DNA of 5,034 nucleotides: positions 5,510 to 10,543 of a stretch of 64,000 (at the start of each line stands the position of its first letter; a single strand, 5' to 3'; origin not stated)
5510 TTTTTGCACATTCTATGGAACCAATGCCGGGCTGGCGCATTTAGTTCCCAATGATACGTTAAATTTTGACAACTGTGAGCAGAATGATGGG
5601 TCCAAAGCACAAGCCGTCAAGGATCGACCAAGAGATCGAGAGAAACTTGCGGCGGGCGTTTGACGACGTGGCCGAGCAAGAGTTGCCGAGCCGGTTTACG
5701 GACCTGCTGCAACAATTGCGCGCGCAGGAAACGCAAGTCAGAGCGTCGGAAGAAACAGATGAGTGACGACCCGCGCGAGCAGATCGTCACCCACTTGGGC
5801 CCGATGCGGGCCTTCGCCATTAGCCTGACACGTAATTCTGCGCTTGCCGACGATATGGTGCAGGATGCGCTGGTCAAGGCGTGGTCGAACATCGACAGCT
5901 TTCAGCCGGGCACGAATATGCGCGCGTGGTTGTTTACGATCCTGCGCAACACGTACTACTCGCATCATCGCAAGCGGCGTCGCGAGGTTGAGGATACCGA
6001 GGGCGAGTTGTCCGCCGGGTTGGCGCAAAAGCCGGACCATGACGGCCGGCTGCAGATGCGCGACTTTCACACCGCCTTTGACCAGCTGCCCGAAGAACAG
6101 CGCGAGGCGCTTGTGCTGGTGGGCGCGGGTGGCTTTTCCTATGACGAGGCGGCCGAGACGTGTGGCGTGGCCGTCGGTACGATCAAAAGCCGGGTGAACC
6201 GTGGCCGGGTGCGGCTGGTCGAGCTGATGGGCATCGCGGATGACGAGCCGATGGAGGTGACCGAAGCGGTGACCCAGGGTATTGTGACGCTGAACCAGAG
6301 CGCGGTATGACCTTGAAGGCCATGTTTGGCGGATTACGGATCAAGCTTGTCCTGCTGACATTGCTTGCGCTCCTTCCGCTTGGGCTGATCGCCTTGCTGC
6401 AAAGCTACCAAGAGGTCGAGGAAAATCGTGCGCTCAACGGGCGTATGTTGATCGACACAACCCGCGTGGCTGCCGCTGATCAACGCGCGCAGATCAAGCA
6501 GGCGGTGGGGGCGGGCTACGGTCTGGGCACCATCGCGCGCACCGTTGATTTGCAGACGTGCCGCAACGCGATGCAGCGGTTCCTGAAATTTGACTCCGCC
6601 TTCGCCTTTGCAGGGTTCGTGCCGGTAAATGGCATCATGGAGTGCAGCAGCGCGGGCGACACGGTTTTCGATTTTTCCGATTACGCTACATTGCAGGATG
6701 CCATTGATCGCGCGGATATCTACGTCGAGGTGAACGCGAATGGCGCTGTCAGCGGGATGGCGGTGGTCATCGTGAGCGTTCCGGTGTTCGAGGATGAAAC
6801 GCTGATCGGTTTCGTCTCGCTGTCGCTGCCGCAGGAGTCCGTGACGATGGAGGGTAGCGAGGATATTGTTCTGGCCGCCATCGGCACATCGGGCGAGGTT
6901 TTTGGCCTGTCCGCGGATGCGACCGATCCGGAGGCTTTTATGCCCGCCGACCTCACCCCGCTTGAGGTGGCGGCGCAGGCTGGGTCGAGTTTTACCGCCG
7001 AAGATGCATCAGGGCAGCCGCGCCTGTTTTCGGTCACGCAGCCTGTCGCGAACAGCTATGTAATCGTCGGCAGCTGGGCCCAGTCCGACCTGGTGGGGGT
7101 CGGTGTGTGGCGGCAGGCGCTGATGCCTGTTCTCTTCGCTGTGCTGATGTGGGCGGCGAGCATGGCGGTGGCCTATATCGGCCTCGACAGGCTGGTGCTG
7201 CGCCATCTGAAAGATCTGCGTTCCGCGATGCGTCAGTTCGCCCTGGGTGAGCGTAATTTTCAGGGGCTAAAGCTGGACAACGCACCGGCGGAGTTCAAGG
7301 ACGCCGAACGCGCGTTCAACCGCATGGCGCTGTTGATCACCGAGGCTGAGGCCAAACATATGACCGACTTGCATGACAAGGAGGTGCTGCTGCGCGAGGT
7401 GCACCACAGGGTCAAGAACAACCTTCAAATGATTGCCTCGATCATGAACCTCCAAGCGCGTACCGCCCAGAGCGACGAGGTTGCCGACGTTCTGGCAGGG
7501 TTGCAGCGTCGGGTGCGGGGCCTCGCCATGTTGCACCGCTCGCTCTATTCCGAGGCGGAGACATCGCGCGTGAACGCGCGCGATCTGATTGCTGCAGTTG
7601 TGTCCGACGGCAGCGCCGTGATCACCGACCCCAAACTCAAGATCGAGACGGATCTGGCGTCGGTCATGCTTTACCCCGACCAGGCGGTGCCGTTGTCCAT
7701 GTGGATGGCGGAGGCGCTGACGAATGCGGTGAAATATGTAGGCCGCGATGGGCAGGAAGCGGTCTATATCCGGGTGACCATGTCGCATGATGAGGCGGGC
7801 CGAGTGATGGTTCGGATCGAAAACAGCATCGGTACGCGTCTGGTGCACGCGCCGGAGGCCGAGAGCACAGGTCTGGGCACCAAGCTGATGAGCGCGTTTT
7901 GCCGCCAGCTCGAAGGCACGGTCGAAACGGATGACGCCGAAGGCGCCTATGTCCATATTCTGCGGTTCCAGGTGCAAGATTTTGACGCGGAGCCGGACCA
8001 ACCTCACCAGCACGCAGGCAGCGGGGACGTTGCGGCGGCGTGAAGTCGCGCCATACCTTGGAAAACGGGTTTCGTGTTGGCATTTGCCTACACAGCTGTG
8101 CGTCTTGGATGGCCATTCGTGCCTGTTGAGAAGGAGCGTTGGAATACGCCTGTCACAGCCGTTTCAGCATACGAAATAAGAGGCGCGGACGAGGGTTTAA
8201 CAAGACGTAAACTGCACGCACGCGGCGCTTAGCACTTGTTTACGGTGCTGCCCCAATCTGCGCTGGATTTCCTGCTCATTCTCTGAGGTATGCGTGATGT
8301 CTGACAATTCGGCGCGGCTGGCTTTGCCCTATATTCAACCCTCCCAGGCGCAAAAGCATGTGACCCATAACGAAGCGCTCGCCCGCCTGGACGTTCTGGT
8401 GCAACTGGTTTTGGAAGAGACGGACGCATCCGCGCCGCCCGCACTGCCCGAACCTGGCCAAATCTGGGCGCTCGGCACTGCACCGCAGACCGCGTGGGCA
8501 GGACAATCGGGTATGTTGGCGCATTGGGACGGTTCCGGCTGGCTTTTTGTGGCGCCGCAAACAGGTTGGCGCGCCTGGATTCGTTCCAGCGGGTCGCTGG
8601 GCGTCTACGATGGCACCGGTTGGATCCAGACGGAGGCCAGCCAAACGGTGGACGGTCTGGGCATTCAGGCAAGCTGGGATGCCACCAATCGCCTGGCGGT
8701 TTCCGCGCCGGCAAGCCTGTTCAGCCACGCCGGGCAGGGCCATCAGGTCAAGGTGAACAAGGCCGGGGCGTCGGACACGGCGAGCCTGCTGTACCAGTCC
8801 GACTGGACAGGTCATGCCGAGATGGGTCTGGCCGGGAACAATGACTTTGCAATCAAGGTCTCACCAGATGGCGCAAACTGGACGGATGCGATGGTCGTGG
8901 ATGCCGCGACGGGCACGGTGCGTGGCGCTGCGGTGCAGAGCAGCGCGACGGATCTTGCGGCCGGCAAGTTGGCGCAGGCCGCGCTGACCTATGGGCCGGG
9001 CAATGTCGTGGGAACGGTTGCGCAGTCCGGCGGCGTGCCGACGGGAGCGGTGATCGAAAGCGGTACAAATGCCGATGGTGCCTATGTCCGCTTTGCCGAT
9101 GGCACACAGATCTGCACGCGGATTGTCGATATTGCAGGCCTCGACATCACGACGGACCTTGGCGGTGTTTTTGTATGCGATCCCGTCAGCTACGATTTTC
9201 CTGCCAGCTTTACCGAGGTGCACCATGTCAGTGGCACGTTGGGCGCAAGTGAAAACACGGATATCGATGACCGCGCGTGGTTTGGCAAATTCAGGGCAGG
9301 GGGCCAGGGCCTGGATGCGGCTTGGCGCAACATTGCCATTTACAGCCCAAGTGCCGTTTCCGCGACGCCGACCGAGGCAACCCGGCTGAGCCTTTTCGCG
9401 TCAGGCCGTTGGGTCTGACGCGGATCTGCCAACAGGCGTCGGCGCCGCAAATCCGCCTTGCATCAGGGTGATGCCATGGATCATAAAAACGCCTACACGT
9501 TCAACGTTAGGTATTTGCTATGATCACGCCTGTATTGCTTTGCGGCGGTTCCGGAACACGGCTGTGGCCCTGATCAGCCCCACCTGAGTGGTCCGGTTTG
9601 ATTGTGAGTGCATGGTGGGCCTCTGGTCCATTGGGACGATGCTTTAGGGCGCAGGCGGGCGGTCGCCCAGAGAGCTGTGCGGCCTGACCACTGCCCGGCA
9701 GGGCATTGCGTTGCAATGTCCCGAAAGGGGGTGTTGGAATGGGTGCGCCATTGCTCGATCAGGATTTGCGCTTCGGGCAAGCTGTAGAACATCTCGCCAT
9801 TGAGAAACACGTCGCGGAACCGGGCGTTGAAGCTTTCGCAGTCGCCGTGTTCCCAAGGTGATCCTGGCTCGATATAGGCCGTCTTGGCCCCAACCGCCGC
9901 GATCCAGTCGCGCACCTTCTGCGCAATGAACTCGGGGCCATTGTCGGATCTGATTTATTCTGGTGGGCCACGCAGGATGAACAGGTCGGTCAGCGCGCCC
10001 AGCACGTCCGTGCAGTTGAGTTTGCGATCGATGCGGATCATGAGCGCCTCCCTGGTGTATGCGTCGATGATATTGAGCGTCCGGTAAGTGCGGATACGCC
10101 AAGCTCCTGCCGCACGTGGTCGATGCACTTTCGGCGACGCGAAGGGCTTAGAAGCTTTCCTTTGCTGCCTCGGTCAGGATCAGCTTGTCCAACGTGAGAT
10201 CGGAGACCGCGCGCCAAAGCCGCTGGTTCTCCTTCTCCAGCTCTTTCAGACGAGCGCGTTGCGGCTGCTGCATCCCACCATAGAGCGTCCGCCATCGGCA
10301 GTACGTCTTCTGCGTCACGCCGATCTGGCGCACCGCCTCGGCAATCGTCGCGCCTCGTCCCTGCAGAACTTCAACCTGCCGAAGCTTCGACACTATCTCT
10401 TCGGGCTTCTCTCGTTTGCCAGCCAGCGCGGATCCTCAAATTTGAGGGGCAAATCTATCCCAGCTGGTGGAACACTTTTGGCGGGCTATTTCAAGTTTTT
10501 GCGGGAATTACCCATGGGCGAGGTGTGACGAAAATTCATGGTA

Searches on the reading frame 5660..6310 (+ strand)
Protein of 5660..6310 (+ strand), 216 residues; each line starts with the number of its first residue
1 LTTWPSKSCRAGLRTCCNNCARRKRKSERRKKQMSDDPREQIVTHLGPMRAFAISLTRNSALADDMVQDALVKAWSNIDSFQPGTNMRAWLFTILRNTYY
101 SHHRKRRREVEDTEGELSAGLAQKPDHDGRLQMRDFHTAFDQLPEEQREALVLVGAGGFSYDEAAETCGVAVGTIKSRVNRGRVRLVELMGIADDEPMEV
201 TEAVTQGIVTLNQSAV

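Call 13: search_protein_families(library=pfam, proteins=[window:5660-6310:+], max_evalue=0.01)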
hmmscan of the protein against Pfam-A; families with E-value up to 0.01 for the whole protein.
window:5660-6310:+ (216 aa): 6 families
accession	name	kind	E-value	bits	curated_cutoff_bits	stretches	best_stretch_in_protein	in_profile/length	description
PF04542.20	Sigma70_r2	-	1.5e-16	60.4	24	1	44-108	4-70/71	Sigma-70 region 2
PF08281.18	Sigma70_r4_2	-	3.4e-15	55.9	25.7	1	135-186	3-54/54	Sigma-70, region 4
PF22029.2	PhyR_sigma2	-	2.5e-11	43.9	27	1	42-95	1-54/55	Sigma2 domain of PhyR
PF04545.22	Sigma70_r4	-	8e-07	28.9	24.1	1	139-186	1-48/50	Sigma-70, region 4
PF07638.17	Sigma70_ECF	-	0.00036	20.9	21.1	1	107-183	105-176/185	ECF sigma factor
PF24566.1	HEAT_Ints3_C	-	0.0019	17.8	27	1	19-78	319-378/393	Ints3-like, C-terminal HEAT repeats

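Call 56: search_protein_families(library=ncbifam, proteins=[window:5759-6310:+], max_evalue=0.01)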
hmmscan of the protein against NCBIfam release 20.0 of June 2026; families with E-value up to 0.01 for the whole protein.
window:5759-6310:+ (183 aa): 87 families (the best 25 are shown)
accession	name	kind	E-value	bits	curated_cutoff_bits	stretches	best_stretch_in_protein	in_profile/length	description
NF009198.0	PRK12546.1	equivalog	7.1e-92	306.3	270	1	3-182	7-186/188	RNA polymerase sigma factor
NF009199.0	PRK12547.1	subfamily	3.6e-65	218.8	219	1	5-164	8-167/184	RNA polymerase sigma factor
NF009192.0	PRK12540.1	equivalog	2e-63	213.3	307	1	3-171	5-173/182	RNA polymerase sigma factor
NF009169.0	PRK12516.1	equivalog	1.9e-62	210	321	1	7-162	14-169/188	RNA polymerase sigma factor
NF009164.0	PRK12511.1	equivalog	9.2e-42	142.6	185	1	3-156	4-158/182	RNA polymerase sigma factor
TIGR02947.1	SigH_actino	hypoth_equivalog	1.9e-29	102.7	251.55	1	16-158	24-180/193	RNA polymerase sigma-70 factor, TIGR02947 family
NF007225.0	PRK09643.1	equivalog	2.9e-27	95.7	190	1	10-166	34-191/204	RNA polymerase sigma factor SigM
TIGR02983.1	SigE-fam_strep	subfamily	1e-25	90.5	141.55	1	6-157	9-158/162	SigE family RNA polymerase sigma factor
NF007216.0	PRK09638.1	equivalog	2.5e-25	89.2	194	1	11-153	26-170/180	RNA polymerase sigma factor SigY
TIGR02950.1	SigM_subfam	subfamily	3.9e-25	88.6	147.95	1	17-155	14-156/159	RNA polymerase sigma factor, SigM family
NF009185.0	PRK12533.1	equivalog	1e-24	87.5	248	1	10-163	36-199/231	RNA polymerase sigma factor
TIGR02937.1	sigma70-ECF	superfamily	4.7e-24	84.9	42.9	1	7-155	5-163/165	sigma-70 family RNA polymerase sigma factor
TIGR02989.1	Sig-70_gvs1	subfamily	7.5e-24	84.4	124.55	1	10-154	8-155/158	RNA polymerase sigma-70 factor, Rhodopirellula/Verrucomicrobium family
TIGR02959.1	SigZ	equivalog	1.4e-23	83.6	168.65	1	15-157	7-148/170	RNA polymerase sigma factor SigZ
NF007215.0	PRK09637.1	equivalog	2.8e-23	82.8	212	1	14-157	12-154/181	RNA polymerase sigma factor SigZ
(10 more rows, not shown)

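Call 57: search_solved_structures(query=window:5759-6310:+, max_evalue=1e-10)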
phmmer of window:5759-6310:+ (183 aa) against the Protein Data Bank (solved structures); distinct sequences matched with E-value up to 1e-10: 9.
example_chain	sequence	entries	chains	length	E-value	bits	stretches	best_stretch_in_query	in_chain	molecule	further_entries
5uxx_A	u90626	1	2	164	1.3e-47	165.4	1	5-159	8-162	RNA polymerase sigma factor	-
6jcy_F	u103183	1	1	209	1.4e-24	90.4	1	14-163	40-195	ECF RNA polymerase sigma factor SigH,ECF RNA polymerase sigma factor SigE,ECF RNA polymera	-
5zx2_F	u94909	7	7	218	6.3e-23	85.1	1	14-163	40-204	ECF RNA polymerase sigma factor SigH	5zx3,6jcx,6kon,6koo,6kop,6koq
9m9d_F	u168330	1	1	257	1.9e-16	64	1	11-157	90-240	ECF RNA polymerase sigma factor SigE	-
9m9e_F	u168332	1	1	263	2e-16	63.9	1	11-157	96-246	ECF RNA polymerase sigma factor SigE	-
9m98_F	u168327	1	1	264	2e-16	63.9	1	11-157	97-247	ECF RNA polymerase sigma factor SigE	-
1h3l_A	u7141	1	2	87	1.1e-13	55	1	11-77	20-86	RNA POLYMERASE SIGMA FACTOR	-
4cxf_A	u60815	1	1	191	1.2e-13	54.9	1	28-158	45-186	RNA POLYMERASE SIGMA FACTOR CNRH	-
6dv9_F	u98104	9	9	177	8e-12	48.9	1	12-151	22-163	ECF RNA polymerase sigma factor SigL | RNA polymerase sigma factor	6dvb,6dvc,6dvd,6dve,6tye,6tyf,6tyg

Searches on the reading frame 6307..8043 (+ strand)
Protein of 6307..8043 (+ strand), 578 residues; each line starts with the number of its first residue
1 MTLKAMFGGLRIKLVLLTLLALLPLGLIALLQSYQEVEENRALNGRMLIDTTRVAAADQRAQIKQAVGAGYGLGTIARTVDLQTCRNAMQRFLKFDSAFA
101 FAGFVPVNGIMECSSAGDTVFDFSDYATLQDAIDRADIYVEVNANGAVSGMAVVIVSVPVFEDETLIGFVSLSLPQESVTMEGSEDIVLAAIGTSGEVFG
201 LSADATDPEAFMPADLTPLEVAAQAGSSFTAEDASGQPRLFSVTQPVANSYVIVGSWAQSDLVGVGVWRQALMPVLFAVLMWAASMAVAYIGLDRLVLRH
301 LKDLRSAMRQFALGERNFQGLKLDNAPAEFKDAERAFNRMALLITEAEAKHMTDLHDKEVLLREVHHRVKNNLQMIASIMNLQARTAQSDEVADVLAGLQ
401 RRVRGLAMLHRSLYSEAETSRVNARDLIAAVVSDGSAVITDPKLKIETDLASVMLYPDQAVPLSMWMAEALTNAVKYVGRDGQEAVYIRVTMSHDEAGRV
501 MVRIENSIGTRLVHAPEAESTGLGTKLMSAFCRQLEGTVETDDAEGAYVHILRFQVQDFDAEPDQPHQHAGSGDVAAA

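Call 26: search_protein_families(library=pfam, proteins=[window:6307-8043:+], max_evalue=0.0001)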
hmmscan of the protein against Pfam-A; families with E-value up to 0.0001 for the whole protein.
window:6307-8043:+ (578 aa): 3 families
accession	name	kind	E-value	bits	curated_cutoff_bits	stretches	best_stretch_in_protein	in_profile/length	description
PF07568.18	HisKA_2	-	6.5e-22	77.9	22.3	1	364-434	1-71/76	Histidine kinase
PF07536.20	HWE_HK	-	6.6e-08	33.6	22.8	1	364-432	1-66/83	HWE histidine kinase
PF02518.31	HATPase_c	-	8.5e-05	23.4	26.4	0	463-554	6-107/111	Histidine kinase-, DNA gyrase B-, and HSP90-like ATPase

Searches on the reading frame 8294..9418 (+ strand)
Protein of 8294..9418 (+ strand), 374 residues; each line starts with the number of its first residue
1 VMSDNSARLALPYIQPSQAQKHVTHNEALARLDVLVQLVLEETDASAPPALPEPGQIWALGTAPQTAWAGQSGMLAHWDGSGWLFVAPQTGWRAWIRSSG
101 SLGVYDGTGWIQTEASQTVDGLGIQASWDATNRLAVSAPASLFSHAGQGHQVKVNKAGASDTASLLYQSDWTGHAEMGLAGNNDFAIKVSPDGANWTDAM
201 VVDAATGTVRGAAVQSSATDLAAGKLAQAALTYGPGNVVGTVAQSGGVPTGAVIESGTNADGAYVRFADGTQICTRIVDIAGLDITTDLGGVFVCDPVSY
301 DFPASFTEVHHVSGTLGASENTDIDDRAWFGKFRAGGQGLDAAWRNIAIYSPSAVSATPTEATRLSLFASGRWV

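Call 26: search_protein_families(library=pfam, proteins=[window:8294-9418:+], max_evalue=0.0001)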
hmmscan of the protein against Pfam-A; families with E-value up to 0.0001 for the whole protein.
window:8294-9418:+ (374 aa): 1 family
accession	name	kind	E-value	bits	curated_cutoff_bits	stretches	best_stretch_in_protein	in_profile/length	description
PF10983.13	DUF2793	-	2.6e-29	101.4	27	1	25-110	1-86/87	Protein of unknown function (DUF2793)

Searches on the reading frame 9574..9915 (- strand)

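Call 65: search_protein_families(library=pfam, proteins=[window:9574-9915:-], max_evalue=0.001)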
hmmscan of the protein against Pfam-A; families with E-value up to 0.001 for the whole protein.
window:9574-9915:- (113 aa): 1 family
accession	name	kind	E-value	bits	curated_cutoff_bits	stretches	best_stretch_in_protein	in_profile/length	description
PF13683.12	rve_3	-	3e-14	52.9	26.5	1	9-62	2-55/67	Integrase core domain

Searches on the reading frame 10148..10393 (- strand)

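Call 65: search_protein_families(library=pfam, proteins=[window:10148-10393:-], max_evalue=0.001)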
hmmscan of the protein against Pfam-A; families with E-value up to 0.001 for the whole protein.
window:10148-10393:- (81 aa): 2 families
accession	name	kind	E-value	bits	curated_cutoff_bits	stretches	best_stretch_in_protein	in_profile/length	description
PF01527.26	HTH_Tnp_1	-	4.7e-10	40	24.1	1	12-62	21-73/75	Transposase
PF13384.12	HTH_23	-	0.00039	20.6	24.6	1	11-40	16-45/50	Homeodomain-like domain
